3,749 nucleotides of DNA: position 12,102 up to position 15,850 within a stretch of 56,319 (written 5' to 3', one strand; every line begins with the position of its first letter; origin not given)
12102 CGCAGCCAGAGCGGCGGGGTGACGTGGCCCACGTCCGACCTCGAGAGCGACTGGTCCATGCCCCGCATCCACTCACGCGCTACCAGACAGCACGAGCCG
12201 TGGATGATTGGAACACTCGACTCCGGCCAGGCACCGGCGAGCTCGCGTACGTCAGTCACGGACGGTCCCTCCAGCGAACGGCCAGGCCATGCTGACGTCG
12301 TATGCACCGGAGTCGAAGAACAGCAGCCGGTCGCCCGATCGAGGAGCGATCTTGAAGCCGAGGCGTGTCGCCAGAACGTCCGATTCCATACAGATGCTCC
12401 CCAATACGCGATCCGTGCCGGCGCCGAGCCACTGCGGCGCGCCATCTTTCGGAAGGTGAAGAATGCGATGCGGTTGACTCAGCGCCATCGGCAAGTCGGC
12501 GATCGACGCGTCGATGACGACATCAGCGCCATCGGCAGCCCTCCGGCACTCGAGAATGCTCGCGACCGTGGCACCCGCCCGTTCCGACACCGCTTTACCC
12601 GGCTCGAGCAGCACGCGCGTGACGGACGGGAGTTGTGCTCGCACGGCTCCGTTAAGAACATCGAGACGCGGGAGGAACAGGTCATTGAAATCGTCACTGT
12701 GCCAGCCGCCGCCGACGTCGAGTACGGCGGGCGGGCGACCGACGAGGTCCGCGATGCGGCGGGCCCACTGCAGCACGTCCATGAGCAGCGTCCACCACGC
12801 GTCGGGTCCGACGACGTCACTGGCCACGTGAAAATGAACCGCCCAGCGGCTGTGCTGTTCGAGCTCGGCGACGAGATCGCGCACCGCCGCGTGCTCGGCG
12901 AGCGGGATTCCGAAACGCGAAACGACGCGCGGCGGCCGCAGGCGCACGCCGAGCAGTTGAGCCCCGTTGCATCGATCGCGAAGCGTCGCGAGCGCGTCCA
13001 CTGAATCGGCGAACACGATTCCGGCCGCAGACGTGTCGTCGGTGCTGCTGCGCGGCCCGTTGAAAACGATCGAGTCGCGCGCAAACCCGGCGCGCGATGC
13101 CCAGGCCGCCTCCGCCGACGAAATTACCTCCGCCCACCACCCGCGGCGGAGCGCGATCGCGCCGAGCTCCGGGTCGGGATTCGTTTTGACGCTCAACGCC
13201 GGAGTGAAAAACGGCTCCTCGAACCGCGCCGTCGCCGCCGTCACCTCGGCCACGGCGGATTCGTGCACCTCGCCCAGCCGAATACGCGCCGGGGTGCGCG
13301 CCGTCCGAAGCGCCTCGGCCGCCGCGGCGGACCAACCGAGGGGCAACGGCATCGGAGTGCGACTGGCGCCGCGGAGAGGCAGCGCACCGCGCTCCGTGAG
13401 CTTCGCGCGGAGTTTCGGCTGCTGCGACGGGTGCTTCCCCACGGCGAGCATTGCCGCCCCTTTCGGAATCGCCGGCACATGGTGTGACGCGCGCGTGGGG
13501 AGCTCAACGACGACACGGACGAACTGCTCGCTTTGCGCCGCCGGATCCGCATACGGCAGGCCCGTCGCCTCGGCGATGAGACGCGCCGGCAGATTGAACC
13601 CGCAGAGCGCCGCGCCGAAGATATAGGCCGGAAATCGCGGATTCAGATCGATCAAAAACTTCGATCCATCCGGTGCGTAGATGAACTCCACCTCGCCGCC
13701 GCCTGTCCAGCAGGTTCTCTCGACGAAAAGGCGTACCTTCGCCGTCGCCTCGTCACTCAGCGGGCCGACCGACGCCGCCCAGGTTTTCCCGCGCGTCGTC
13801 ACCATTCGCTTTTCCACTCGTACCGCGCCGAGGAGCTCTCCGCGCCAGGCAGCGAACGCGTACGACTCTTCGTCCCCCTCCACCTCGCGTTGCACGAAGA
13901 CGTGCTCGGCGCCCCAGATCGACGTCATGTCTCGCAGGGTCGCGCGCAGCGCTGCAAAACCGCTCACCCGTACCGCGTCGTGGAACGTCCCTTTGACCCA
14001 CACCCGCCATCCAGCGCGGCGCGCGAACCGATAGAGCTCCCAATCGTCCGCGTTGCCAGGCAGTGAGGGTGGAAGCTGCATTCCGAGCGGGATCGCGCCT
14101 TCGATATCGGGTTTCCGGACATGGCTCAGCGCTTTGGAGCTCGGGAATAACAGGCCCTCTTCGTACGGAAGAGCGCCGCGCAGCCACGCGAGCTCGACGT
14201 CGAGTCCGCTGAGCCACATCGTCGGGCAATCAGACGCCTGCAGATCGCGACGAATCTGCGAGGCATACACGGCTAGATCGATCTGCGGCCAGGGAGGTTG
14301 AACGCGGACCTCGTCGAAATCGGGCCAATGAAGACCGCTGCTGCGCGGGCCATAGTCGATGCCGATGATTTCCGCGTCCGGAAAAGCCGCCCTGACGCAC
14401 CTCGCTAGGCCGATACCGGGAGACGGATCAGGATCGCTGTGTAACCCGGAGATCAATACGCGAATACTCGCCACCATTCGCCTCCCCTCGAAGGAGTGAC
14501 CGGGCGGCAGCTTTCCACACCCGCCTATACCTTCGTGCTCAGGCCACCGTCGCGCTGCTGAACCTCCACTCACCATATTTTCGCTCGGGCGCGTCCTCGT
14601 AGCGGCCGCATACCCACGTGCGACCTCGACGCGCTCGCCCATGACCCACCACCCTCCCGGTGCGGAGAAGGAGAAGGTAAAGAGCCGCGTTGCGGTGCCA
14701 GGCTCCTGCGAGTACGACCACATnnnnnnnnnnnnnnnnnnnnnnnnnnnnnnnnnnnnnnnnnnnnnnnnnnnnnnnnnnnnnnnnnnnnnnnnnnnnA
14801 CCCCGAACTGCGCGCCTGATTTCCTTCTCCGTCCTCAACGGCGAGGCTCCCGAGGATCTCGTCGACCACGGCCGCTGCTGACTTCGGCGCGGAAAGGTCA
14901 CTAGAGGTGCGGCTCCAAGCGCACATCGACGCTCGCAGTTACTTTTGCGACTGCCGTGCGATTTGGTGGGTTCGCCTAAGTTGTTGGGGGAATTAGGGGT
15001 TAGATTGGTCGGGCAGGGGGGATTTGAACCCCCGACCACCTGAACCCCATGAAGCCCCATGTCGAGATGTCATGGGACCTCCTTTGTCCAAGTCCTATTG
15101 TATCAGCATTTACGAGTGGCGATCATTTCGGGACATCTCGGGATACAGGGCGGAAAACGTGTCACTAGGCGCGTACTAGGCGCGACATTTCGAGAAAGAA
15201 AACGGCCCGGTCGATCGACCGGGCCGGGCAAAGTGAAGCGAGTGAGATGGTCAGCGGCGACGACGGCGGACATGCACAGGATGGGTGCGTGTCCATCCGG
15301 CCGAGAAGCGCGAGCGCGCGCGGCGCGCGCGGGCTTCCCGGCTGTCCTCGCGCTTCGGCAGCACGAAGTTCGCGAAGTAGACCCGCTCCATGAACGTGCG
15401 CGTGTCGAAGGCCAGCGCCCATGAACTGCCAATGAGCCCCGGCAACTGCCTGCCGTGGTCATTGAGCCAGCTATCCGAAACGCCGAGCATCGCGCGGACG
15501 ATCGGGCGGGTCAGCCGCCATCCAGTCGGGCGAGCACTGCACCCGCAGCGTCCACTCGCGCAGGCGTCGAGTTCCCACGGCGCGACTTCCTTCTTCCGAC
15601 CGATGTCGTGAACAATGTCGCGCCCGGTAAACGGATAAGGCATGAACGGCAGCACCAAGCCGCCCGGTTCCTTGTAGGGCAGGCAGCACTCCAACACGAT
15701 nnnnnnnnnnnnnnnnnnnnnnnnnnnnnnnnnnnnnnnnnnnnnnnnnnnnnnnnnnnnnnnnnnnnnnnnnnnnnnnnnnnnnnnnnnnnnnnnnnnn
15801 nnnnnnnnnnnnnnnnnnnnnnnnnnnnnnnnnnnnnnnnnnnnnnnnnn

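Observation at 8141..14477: ATP-grasp ligase + STAND NTPase + Cys-His-Asp protein + ATP-grasp::PLP-decarboxylase cluster on a repeat-bracketed segment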

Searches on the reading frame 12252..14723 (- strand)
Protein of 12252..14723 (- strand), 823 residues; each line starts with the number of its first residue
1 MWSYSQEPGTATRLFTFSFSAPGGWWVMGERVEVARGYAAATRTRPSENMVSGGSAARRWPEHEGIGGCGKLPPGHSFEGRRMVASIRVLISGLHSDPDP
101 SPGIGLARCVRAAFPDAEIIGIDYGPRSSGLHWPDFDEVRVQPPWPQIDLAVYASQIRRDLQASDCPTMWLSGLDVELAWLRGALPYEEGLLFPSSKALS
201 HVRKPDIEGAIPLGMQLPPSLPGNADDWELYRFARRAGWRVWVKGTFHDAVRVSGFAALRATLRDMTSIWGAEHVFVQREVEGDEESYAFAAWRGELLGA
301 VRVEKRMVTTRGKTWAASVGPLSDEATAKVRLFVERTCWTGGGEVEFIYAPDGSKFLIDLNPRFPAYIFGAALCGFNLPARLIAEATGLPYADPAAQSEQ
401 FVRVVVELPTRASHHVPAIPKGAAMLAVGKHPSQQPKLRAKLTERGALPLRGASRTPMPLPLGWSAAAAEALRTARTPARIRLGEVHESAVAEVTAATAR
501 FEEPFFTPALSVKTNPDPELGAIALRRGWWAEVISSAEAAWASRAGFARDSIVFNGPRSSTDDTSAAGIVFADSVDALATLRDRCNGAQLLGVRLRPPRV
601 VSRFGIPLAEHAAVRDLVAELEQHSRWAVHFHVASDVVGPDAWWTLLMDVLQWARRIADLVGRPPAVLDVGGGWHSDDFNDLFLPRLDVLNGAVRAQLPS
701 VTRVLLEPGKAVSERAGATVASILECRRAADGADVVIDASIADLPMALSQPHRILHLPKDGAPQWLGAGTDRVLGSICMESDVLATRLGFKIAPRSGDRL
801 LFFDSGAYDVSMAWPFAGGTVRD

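Call 3: search_protein_families(library=pfam, proteins=[window:12252-14723:-], max_evalue=0.1)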
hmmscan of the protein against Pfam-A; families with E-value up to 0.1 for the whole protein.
window:12252-14723:- (823 aa): 3 families
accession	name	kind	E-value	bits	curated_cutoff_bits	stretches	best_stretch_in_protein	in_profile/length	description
PF02784.22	Orn_Arg_deC_N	-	1.4e-10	41.5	23.4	1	499-713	9-246/247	Pyridoxal-dependent decarboxylase, pyridoxal binding domain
PF00278.28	Orn_DAP_Arg_deC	-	0.002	18.8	23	1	715-806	6-95/95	Pyridoxal-dependent decarboxylase, C-terminal sheet domain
PF15632.11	ATPgrasp_Ter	-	0.029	14.6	29.1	1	275-400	5-122/131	ATP-grasp in the biosynthetic pathway with Ter operon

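Call 4: search_protein_families(library=padloc, proteins=[window:12252-14723:-], max_evalue=0.1)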
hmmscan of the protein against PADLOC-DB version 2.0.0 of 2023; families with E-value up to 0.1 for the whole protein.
window:12252-14723:- (823 aa): 0 families

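Call 5: search_protein_families(library=ncbifam, proteins=[window:12252-14723:-], max_evalue=0.1)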
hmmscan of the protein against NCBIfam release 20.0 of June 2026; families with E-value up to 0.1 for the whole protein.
window:12252-14723:- (823 aa): 6 families
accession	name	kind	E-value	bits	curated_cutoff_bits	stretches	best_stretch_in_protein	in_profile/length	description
TIGR01048.1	lysA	equivalog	7.7e-23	80.7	297.9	1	507-813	52-381/417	diaminopimelate decarboxylase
NF006515.0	PRK08961.1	equivalog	6.8e-14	50.8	802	1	602-813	640-845/861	bifunctional aspartate kinase/diaminopimelate decarboxylase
NF041039.1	FslC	exception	2.7e-07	29.8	500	2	701-812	282-389/418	rhizoferrin biosystnesis N-citrylornithine decarboxylase FslC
TIGR03099.1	dCO2ase_PEP1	hypoth_equivalog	7.5e-06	25.3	478.45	1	511-812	55-382/398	pyridoxal-dependent decarboxylase, exosortase A system-associated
TIGR01047.1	nspC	equivalog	0.015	13.7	409.05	1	682-811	209-343/380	carboxynorspermidine decarboxylase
NF009402.0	PRK12767.1-1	equivalog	0.036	12.9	218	0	101-181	14-88/329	carbamoyl phosphate synthase-like protein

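Call 24: search_solved_structures(query=window:12252-14477:-, max_evalue=0.01)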
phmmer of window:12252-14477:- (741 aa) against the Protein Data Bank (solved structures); distinct sequences matched with E-value up to 0.01: 18.
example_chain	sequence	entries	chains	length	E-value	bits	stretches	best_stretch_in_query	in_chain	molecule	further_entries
2nv9_A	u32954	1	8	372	1.3e-08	36.9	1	422-650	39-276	A207R protein, arginine decarboxylase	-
2nva_A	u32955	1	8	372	1.3e-08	36.9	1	422-650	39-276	arginine decarboxylase, A207R protein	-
2yxx_A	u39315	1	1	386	5.6e-08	34.7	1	419-731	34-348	Diaminopimelate decarboxylase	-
4aib_A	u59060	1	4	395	1e-07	33.9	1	421-737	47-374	ORNITHINE DECARBOXYLASE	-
7ru7_A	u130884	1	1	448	5.2e-07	31.5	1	422-730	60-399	L-glutamyl-[BtrI acyl-carrier protein] decarboxylase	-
2p3e_A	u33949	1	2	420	5.6e-07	31.4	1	427-731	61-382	Diaminopimelate decarboxylase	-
2j66_A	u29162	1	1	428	5.8e-07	31.4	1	425-730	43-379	BTRK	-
6n2a_A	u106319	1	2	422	3e-06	29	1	445-732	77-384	Diaminopimelate decarboxylase 1, chloroplastic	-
6n2f_A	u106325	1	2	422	8.7e-06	27.5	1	446-732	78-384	Diaminopimelate decarboxylase 2, chloroplastic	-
2qgh_A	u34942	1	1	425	8.9e-06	27.5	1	546-733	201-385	Diaminopimelate decarboxylase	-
3c5q_A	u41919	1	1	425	9e-06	27.4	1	546-733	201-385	Diaminopimelate decarboxylase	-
7kh2_A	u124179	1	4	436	9.3e-06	27.4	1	443-730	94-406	N-citrylornithine decarboxylase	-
1twi_A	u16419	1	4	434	2.6e-05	25.9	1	424-732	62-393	Diaminopimelate decarboxylase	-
1tuf_A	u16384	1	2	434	2.6e-05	25.9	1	424-732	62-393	Diaminopimelate decarboxylase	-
4xg1_A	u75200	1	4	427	0.00089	20.9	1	520-731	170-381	Diaminopimelate decarboxylase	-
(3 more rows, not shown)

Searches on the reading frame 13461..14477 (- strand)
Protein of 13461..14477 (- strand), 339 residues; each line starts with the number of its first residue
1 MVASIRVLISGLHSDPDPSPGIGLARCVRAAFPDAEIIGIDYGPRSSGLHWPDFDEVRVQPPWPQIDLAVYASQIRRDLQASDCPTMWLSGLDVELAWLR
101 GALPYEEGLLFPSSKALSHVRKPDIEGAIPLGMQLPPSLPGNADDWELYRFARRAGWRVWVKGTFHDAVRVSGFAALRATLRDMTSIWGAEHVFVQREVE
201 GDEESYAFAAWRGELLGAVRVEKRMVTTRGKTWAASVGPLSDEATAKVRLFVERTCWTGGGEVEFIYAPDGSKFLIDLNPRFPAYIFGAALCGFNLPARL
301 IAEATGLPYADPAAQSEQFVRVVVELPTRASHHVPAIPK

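Call 90: search_solved_structures(query=window:13461-14477:-, max_evalue=10)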
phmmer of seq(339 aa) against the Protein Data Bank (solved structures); distinct sequences matched with E-value up to 10: 8.
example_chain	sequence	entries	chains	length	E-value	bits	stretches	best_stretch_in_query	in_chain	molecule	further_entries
2yl2_A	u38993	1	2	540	0.0097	18.2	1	255-309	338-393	ACETYL-COA CARBOXYLASE 1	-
3gid_A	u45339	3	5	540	0.023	17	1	253-309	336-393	Acetyl-CoA carboxylase 2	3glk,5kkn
4hq6_A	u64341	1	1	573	0.025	16.9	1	253-309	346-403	Acetyl-CoA carboxylase 2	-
2hjw_A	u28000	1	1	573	0.025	16.9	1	253-309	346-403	Acetyl-CoA carboxylase 2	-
3jrw_A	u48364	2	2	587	0.026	16.8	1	253-309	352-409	Acetyl-CoA carboxylase 2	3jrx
8xkz_C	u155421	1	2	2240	0.055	15.8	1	255-309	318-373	Acetyl-CoA carboxylase 1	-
6g2i_D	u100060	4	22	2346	0.058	15.7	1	255-309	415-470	Acetyl-CoA carboxylase 1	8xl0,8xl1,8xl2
6g2d_B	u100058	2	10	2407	0.06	15.6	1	255-309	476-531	Acetyl-CoA carboxylase 1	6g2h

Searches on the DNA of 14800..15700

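Call 13: search_rna_families(source=window, start=14800, end=15700, threshold=evalue, max_evalue=10, show_alignments=2)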
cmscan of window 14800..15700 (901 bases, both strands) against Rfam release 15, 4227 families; matches with E-value up to 10: 7.
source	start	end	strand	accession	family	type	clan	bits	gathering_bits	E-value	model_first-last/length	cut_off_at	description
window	15188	15259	-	RF00519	suhB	Gene; sRNA;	CL00108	22.1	41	0.05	1-77/77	no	Makes More Granules Regulator RNA (mmgR)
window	15006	15107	-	RF00023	tmRNA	Gene;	CL00001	18.7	47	2.4e-05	1-374/374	no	transfer-messenger RNA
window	14986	15060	+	RF03365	mir-1236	Gene; miRNA;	-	16.7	115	5.6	1-102/102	no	mir-1236 microRNA precursor family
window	15017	15033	+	RF04351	Plastid-psbl-rps4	Cis-reg;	-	15.6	68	3.3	9-25/53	no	Plastid-psbl-rps4 3UTR RNA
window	15012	15046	-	RF01684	mascRNA-menRNA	Gene;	-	15.4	42.5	4.9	1-56/56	no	MALAT1-associated small cytoplasmic RNA/MEN beta RNA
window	15298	15344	+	RF04104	MIR918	Gene; miRNA;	-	14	268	9.7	1-265/265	no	MIR918 microRNA precursor family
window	15201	15231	-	RF01519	CC0196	Gene; sRNA;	-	13.2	35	4.3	28-58/58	no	Caulobacter sRNA CC0196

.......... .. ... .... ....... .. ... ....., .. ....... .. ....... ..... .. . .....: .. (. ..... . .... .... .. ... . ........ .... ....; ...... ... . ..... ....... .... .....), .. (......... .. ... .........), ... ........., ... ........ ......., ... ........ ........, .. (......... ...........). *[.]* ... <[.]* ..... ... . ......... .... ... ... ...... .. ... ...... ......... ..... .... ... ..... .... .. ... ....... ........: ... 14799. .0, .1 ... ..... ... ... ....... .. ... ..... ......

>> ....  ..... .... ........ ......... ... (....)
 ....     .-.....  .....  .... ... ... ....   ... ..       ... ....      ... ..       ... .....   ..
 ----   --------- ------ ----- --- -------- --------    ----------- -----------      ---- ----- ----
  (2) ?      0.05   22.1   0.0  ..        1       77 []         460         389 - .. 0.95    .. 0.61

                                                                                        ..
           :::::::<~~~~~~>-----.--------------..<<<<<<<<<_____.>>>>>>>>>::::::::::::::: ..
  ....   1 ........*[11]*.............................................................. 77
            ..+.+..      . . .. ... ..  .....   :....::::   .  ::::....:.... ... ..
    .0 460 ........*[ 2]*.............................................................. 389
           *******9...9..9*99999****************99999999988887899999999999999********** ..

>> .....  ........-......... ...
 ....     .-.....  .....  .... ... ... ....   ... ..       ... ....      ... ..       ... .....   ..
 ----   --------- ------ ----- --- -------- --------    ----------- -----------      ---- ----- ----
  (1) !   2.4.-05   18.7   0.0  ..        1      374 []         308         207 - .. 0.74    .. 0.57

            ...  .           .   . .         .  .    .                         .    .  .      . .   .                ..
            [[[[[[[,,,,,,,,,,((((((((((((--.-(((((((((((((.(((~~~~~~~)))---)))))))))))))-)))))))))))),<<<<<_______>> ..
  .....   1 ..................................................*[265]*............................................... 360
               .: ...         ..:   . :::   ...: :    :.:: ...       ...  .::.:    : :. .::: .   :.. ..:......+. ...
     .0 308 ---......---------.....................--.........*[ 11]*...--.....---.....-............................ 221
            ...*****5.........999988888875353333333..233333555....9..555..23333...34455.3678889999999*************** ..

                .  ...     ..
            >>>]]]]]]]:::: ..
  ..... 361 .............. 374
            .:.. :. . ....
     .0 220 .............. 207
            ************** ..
